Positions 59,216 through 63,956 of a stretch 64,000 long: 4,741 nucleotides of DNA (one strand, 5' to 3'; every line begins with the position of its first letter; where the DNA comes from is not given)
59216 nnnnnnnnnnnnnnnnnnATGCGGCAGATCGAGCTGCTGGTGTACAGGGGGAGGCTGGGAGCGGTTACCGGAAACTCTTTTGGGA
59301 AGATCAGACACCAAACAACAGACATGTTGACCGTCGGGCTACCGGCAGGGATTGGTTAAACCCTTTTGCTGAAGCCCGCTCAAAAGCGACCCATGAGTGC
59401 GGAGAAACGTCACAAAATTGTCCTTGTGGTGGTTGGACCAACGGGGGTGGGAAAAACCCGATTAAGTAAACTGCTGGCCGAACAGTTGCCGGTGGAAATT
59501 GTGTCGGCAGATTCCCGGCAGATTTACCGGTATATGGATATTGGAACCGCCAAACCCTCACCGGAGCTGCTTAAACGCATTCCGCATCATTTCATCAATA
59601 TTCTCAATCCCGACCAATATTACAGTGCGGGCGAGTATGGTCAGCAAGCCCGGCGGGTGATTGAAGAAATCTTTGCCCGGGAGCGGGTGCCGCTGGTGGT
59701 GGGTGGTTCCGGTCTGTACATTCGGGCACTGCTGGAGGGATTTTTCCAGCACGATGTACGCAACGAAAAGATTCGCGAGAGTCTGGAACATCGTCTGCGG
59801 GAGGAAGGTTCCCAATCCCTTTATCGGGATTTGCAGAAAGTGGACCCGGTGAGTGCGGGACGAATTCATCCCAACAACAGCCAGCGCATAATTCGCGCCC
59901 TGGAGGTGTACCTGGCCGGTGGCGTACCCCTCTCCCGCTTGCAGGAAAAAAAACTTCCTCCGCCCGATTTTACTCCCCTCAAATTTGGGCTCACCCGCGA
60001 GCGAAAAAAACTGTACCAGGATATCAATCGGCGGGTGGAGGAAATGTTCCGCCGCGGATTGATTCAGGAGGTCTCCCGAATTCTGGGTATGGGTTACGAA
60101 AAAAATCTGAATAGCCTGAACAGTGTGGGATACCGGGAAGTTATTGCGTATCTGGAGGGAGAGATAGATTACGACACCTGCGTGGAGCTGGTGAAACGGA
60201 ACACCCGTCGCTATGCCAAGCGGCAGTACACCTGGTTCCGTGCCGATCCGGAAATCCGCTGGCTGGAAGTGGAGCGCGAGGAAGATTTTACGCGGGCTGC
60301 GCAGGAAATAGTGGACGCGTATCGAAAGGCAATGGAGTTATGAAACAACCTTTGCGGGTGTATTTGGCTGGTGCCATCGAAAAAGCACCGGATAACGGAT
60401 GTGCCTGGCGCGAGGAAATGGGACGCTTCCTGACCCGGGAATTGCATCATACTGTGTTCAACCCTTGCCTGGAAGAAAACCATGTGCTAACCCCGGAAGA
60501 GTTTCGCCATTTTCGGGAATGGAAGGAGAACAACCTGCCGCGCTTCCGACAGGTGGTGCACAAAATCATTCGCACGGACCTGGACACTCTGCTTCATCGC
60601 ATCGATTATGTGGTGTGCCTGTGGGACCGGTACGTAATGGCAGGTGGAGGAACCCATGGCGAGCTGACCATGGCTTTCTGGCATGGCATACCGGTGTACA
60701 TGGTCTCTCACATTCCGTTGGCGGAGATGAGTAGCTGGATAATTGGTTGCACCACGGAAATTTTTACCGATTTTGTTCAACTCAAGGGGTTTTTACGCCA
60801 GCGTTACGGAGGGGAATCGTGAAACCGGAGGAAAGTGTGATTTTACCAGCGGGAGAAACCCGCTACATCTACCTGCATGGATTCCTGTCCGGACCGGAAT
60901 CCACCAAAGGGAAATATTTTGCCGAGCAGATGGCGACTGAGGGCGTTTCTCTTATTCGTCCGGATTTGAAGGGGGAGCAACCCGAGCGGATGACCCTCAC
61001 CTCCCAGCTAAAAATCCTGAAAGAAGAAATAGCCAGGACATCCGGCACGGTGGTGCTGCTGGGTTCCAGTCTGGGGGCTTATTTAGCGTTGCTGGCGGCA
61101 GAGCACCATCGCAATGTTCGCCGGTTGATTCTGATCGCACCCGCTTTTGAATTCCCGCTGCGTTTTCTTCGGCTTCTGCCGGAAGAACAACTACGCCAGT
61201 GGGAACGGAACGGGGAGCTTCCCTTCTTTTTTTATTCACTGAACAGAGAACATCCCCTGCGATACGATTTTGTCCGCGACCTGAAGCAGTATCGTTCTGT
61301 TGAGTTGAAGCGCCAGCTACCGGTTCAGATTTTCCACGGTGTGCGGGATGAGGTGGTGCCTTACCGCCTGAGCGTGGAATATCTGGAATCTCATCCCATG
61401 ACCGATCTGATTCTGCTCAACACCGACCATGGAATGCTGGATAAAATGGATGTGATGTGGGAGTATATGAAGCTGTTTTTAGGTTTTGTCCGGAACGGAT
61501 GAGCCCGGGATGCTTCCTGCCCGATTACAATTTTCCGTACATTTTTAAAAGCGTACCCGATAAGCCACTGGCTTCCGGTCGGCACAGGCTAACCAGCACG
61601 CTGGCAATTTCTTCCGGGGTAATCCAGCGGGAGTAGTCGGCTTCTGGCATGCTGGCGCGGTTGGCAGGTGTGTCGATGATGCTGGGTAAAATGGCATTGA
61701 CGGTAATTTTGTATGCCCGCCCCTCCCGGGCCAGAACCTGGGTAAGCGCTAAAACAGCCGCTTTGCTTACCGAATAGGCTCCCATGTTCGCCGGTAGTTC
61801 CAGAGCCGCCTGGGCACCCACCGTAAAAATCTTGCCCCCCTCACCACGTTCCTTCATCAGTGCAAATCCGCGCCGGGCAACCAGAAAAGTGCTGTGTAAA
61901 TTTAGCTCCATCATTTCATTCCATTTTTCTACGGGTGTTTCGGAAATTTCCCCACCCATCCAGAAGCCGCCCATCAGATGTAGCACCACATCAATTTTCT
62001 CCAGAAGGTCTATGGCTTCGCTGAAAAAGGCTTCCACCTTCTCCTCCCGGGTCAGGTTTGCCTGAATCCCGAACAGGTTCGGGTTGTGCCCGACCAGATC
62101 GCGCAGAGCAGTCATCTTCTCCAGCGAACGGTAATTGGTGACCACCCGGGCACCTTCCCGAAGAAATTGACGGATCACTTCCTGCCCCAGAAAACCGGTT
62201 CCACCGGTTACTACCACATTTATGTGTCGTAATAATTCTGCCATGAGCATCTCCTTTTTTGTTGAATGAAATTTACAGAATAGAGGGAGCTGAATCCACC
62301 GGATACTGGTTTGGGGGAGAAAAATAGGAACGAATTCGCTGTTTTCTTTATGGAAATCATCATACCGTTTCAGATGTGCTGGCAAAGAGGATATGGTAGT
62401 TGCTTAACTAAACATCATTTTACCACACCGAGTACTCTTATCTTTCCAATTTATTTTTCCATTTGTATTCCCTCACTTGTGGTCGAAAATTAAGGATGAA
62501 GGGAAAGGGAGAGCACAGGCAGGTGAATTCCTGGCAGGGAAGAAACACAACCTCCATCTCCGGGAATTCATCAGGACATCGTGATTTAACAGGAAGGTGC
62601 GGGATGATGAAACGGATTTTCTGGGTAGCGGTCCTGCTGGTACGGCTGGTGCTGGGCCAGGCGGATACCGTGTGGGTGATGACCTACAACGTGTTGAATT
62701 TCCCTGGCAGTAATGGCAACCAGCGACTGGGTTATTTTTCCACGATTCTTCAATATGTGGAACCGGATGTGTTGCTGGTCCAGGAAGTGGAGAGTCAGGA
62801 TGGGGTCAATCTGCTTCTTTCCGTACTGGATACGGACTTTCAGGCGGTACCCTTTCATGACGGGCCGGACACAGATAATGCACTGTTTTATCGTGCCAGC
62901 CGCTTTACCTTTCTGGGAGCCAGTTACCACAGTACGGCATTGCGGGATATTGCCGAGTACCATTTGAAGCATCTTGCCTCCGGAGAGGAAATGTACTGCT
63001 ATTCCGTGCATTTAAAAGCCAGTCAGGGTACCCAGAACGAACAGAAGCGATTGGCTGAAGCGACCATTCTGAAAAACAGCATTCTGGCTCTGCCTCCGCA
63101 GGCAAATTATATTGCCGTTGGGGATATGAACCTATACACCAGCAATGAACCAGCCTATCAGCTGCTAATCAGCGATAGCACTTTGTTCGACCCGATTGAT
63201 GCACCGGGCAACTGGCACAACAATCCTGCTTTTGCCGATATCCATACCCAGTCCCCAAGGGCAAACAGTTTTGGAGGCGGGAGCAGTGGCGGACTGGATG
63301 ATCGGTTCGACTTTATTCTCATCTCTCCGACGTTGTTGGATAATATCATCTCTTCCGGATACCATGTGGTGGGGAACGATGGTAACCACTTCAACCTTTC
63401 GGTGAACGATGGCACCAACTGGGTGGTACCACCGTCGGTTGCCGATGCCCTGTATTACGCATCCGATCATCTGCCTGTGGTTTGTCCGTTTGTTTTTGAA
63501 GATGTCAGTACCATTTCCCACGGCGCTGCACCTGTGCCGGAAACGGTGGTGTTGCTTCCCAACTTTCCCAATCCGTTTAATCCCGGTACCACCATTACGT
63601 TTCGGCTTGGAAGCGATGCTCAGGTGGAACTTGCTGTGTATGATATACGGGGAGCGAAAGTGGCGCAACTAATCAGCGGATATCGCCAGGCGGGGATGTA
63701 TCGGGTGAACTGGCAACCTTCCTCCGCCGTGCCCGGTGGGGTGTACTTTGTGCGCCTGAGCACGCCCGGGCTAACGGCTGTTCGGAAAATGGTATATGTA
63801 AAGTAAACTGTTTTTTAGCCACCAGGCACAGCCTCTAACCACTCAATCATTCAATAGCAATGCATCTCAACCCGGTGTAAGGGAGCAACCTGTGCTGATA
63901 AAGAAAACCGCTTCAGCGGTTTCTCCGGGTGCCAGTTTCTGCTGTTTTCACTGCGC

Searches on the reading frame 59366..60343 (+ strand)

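Call 56: search_protein_families(library=pfam, proteins=[window:59366-60343:+], max_evalue=0.01)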
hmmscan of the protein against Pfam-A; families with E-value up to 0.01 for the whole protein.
window:59366-60343:+ (325 aa): 8 families
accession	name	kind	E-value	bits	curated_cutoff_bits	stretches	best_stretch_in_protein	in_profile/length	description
PF01715.23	IPPT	-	3.4e-92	309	23.6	1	52-293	1-242/243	IPP transferase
PF01745.22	IPT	-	2.2e-06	27.7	20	1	19-75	3-59/233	Isopentenyl transferase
PF13401.12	AAA_22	-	8.3e-06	26.6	27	1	16-63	4-45/130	AAA domain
PF13671.12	AAA_33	-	3.5e-05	24.6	27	1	19-54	1-38/143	AAA domain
PF13191.12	AAA_16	-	0.00055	20.9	32.6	1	19-111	26-104/167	AAA ATPase domain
PF00004.35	AAA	-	0.0038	18.1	21.2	1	21-55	2-37/131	ATPase family associated with various cellular activities (AAA)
PF13238.12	AAA_18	-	0.0054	17.6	29.4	0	21-53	2-31/128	AAA domain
PF05496.18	RuvB_N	-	0.0061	16.8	27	0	20-59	36-75/159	Holliday junction DNA helicase RuvB P-loop domain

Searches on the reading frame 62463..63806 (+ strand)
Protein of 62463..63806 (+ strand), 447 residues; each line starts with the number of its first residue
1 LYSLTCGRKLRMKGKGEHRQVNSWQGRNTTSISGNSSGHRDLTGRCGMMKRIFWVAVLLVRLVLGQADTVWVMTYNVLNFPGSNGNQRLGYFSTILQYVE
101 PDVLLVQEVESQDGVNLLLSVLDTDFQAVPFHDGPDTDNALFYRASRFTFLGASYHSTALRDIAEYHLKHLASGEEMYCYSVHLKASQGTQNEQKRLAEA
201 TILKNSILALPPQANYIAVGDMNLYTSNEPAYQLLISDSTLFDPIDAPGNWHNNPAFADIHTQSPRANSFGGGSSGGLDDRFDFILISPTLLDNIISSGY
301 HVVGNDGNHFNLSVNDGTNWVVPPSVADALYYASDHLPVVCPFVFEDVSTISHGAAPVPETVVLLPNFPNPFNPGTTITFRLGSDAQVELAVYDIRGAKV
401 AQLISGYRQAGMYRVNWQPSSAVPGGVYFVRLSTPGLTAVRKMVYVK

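Call 56: search_protein_families(library=pfam, proteins=[window:62463-63806:+], max_evalue=0.01)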
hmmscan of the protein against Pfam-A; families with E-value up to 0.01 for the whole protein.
window:62463-63806:+ (447 aa): 2 families
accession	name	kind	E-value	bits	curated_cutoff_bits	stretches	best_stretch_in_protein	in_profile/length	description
PF03372.29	Exo_endo_phos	-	6.2e-10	39.6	24.5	1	73-336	1-225/225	Endonuclease/Exonuclease/phosphatase family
PF18962.6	Por_Secre_tail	-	3.2e-05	24.6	27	1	368-444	2-74/75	Secretion system C-terminal sorting domain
